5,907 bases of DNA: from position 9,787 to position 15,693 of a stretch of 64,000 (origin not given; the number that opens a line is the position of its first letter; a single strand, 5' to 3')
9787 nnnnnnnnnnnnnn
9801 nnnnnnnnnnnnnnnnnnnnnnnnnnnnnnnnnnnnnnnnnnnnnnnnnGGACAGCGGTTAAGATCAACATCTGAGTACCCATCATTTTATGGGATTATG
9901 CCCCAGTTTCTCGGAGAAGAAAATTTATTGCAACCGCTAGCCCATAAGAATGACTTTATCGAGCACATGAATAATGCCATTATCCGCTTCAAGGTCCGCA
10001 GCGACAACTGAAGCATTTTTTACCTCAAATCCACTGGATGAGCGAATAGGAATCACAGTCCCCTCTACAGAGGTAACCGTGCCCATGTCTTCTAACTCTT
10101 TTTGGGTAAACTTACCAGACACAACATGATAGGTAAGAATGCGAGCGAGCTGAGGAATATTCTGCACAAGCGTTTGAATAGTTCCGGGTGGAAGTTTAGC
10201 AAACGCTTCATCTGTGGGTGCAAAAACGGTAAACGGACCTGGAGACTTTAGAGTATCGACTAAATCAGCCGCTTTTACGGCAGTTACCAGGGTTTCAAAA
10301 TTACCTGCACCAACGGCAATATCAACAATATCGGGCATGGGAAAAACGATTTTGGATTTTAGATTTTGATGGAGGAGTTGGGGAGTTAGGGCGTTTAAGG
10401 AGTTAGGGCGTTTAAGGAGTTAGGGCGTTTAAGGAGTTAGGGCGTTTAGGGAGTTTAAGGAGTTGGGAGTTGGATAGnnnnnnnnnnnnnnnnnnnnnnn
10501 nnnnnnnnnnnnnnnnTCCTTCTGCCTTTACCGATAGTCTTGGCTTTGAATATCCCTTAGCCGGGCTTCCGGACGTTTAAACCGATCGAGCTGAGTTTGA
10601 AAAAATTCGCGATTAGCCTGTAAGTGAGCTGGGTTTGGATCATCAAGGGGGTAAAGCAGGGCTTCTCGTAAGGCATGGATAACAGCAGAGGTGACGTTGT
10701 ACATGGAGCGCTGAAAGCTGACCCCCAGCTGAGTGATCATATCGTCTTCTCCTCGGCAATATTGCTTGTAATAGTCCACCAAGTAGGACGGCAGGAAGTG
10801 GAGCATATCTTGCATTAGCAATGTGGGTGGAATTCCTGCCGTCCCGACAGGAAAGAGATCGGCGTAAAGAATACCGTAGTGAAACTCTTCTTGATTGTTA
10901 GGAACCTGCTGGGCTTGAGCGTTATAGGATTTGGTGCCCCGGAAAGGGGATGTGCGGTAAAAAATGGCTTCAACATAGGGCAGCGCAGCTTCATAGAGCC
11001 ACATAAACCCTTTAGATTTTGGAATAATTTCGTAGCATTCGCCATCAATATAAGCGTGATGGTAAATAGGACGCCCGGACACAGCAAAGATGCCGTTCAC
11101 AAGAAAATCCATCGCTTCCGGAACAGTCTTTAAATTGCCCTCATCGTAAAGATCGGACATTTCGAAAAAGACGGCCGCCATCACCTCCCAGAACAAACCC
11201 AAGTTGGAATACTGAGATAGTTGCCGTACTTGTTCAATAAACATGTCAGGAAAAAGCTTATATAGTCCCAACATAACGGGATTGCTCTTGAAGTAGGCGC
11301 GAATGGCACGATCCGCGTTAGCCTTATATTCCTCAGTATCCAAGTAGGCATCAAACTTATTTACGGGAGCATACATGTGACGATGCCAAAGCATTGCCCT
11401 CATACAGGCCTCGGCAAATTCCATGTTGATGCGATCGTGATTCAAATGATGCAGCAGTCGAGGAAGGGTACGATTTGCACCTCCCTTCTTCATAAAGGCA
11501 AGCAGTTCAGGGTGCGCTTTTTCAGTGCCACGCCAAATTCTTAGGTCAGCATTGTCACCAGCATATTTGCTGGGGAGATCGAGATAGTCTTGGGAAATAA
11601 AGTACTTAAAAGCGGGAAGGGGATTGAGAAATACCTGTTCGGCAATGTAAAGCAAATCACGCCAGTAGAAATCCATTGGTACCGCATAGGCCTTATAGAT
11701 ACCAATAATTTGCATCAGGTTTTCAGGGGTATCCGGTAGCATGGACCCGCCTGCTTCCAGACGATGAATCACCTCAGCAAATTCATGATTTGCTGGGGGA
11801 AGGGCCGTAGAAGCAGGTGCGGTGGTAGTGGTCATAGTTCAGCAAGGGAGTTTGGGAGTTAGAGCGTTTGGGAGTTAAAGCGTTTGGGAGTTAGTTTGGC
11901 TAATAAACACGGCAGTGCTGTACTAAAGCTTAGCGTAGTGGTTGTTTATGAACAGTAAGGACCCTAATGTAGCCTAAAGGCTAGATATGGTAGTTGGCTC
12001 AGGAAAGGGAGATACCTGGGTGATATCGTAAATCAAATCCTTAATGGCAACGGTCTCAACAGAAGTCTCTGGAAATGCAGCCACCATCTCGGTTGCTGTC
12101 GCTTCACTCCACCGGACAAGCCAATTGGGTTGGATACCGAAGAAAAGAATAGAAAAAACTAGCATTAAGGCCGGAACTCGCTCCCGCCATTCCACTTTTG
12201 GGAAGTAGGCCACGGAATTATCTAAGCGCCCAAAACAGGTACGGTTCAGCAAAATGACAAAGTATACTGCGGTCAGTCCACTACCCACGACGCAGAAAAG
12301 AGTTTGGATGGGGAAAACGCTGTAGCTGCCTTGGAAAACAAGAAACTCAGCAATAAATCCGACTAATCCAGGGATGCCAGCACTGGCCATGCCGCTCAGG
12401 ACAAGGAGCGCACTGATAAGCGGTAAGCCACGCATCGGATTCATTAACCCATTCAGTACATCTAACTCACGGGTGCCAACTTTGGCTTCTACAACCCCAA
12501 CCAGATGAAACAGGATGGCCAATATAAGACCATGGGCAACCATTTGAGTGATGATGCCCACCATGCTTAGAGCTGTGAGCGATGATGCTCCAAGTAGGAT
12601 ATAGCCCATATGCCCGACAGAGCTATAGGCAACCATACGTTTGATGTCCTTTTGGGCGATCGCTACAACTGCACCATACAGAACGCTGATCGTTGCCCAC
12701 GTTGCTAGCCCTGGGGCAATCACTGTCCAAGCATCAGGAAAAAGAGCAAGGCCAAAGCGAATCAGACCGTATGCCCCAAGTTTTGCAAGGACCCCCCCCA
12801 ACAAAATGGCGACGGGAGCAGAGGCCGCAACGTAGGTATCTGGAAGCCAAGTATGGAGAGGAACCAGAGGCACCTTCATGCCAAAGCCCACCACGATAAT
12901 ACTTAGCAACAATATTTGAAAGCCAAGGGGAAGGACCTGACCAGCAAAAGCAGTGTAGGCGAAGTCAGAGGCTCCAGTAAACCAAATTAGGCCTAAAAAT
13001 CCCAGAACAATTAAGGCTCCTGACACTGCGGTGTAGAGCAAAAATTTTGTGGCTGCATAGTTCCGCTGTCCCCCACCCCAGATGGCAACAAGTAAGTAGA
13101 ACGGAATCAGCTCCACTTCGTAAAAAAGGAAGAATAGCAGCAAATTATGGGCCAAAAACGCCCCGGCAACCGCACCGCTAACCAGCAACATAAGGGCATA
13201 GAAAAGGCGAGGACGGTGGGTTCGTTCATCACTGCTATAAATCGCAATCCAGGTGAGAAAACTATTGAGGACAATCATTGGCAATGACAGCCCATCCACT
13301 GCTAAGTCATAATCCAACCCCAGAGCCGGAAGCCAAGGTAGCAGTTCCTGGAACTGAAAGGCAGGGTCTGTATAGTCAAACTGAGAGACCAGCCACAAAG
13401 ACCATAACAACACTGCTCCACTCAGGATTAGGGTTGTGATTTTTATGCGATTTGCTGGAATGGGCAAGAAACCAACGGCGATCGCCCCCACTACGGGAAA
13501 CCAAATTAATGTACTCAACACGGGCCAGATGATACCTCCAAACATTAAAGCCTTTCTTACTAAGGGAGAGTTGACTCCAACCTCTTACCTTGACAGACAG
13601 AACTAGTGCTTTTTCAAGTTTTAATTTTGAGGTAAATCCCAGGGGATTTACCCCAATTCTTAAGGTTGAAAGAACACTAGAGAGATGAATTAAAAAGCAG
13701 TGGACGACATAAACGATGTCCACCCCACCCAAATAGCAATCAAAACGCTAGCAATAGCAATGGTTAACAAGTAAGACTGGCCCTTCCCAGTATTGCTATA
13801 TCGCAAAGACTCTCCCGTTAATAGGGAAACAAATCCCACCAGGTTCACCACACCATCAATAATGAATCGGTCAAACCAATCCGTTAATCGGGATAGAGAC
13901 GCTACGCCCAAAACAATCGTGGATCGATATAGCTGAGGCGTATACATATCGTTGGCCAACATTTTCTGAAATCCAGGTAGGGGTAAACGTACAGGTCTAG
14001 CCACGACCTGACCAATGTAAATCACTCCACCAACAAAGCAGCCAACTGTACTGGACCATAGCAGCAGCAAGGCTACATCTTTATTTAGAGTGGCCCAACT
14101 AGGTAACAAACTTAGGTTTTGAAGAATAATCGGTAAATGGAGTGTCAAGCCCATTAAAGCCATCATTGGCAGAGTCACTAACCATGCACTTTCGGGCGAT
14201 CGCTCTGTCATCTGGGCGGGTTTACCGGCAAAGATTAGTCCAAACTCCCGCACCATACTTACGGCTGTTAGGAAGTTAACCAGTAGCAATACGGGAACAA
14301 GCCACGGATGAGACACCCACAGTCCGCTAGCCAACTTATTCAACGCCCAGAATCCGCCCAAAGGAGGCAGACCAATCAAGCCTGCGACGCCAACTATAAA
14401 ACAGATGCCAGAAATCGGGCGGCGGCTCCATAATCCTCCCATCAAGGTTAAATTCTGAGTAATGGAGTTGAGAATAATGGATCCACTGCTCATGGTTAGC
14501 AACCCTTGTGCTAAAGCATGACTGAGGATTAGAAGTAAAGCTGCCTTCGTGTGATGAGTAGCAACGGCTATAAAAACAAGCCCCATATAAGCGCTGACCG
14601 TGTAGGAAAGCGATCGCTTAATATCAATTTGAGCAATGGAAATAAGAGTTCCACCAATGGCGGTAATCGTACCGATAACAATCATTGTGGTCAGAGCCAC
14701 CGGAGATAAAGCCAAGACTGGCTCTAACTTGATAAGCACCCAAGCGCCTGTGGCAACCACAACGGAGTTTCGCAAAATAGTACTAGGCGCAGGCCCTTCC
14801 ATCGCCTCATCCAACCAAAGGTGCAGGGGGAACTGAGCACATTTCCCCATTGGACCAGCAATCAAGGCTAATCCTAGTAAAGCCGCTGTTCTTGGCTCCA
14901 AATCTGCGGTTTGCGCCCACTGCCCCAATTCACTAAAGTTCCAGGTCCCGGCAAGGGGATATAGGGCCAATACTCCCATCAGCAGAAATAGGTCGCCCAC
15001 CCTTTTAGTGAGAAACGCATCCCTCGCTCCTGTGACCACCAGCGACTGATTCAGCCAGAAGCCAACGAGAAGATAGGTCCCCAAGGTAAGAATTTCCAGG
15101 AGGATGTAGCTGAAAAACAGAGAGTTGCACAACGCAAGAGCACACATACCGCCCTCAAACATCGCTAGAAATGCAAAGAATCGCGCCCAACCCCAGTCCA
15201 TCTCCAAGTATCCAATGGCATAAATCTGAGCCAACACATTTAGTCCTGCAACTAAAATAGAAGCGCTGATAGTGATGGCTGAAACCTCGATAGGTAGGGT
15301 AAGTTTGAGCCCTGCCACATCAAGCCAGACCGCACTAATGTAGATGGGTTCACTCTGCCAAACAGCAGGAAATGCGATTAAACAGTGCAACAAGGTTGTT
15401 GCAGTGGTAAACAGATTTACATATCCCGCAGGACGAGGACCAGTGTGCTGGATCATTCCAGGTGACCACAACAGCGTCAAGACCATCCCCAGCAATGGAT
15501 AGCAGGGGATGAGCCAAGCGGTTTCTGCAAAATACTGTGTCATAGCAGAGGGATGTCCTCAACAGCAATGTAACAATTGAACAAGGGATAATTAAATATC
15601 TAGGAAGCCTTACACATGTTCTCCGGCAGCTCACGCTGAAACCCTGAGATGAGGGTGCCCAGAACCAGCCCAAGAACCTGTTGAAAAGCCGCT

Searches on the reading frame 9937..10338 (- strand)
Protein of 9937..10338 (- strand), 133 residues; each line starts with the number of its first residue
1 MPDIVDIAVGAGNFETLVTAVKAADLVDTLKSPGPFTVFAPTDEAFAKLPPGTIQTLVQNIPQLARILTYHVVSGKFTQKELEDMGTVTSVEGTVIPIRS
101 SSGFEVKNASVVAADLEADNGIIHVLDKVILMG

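Call 28: search_protein_families(library=pfam, proteins=[window:9937-10338:-], max_evalue=0.00001)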
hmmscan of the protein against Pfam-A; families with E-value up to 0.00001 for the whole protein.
window:9937-10338:- (133 aa): 1 family
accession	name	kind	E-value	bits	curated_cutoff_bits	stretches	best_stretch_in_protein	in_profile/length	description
PF02469.27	Fasciclin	-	1.6e-38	132.1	22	1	13-131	2-122/123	Fasciclin domain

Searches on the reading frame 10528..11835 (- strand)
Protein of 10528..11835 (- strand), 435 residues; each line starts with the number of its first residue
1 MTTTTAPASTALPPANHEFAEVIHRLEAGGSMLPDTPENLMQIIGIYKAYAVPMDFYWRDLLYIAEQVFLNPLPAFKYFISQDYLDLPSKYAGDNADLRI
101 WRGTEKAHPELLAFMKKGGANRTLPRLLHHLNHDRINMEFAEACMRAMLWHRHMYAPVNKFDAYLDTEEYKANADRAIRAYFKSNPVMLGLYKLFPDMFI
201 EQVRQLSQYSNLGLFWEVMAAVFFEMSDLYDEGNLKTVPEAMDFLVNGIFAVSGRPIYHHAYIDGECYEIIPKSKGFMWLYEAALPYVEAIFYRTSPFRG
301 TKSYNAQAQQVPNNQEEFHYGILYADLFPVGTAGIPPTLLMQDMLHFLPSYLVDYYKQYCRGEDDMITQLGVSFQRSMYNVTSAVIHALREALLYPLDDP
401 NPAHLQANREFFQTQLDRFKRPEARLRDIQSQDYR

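Call 28: search_protein_families(library=pfam, proteins=[window:10528-11835:-], max_evalue=0.00001)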
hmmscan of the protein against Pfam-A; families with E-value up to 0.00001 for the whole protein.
window:10528-11835:- (435 aa): 1 family
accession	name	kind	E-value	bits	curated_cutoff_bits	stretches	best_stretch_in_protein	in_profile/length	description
PF10216.14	ChpXY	-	1.8e-157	524.4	25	1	22-419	1-351/352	CO2 hydration protein (ChpXY)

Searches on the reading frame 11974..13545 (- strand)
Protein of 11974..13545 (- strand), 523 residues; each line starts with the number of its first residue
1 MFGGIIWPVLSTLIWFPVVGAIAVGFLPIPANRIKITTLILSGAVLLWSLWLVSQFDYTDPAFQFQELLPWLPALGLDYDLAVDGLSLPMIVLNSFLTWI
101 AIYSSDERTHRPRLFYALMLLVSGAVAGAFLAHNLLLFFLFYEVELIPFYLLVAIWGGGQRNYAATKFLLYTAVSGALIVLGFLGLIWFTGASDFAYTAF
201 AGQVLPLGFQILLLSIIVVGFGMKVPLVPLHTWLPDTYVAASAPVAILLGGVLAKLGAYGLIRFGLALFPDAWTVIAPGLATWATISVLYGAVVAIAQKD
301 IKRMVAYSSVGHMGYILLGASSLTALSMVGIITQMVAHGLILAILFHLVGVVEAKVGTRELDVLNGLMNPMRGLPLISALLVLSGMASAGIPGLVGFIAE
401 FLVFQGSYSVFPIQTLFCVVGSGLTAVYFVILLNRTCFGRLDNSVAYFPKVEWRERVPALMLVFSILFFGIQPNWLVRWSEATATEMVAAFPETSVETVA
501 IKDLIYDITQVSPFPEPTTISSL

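Call 28: search_protein_families(library=pfam, proteins=[window:11974-13545:-], max_evalue=0.00001)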
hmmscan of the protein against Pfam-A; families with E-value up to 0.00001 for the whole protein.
window:11974-13545:- (523 aa): 1 family
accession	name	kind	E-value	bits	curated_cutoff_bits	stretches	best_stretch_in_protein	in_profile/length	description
PF00361.26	Proton_antipo_M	-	2.7e-63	214.4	21.5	1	132-425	1-294/294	NADH:quinone oxidoreductase/Mrp antiporter, TM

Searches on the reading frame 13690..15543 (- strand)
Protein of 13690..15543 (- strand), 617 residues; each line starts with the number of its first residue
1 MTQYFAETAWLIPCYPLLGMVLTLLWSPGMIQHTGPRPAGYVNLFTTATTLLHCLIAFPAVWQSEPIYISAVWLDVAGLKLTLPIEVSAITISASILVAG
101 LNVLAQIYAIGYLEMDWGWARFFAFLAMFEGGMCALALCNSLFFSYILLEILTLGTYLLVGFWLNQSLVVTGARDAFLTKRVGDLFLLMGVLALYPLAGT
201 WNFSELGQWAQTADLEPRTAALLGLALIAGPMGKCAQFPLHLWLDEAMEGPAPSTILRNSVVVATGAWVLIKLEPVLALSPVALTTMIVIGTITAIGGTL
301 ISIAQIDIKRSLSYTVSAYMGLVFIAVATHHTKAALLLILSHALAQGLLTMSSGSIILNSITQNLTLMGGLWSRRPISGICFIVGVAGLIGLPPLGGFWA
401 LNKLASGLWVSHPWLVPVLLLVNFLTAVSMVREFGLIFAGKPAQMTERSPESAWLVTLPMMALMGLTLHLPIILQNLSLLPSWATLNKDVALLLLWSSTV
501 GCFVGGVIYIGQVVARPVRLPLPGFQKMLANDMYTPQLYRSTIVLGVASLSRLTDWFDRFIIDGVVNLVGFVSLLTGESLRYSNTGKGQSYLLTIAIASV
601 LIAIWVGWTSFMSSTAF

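Call 16: search_protein_families(library=pfam, proteins=[window:13690-15543:-], max_evalue=0.0001)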
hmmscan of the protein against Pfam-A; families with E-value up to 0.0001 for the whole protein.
window:13690-15543:- (617 aa): 2 families
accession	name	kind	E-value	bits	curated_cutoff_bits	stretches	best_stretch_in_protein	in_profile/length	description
PF00361.26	Proton_antipo_M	-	3.9e-48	164.6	21.5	1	140-420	2-288/294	NADH:quinone oxidoreductase/Mrp antiporter, TM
PF00662.26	Proton_antipo_N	-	2.9e-12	46.7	24.5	1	73-123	1-51/51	NADH-Ubiquinone oxidoreductase (complex I), chain 5 N-terminus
